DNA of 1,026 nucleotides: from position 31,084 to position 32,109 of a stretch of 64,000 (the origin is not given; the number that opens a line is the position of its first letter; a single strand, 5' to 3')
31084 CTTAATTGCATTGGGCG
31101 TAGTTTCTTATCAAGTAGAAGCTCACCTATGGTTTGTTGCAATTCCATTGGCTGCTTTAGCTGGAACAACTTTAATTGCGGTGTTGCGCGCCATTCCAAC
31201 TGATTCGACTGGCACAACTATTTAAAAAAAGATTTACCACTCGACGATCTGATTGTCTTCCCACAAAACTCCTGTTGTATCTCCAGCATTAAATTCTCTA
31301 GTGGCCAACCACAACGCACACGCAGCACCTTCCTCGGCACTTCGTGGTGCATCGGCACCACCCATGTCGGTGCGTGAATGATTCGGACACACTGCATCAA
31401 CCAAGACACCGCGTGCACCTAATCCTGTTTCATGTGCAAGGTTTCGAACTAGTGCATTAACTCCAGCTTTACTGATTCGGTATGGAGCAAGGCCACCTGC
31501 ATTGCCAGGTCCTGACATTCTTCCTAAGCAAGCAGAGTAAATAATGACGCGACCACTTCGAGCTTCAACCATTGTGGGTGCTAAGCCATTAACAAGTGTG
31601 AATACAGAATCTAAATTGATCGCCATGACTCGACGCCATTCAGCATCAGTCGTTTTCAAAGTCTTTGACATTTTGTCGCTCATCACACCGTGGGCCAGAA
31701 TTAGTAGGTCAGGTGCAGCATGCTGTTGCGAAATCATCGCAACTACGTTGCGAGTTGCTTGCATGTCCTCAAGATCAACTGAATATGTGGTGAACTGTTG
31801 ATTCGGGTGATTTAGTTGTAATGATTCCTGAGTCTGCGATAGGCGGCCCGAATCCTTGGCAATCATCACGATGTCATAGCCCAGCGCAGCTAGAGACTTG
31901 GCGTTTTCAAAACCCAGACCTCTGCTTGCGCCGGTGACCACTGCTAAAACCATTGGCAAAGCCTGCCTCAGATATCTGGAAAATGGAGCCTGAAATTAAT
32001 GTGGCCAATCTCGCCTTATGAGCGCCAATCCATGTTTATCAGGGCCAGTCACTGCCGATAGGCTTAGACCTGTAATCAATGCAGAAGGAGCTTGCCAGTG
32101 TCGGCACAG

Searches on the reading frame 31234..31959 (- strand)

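Call 6: search_protein_families(library=pfam, proteins=[window:31234-31959:-], max_evalue=0.01)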
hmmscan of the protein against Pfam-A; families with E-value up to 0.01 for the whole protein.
window:31234-31959:- (241 aa): 4 families
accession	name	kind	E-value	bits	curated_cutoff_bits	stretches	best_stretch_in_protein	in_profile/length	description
PF00106.31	adh_short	-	1.3e-36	126.3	26.6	1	6-201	3-188/195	short chain dehydrogenase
PF13561.12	adh_short_C2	-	7.1e-27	94.9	27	1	10-201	1-182/236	Enoyl-(Acyl carrier protein) reductase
PF08659.16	KR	-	1.7e-06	28.5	22.6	1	7-129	4-126/180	KR domain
PF01370.27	Epimerase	-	0.0045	16.9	20.9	0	7-181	2-163/240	NAD dependent epimerase/dehydratase family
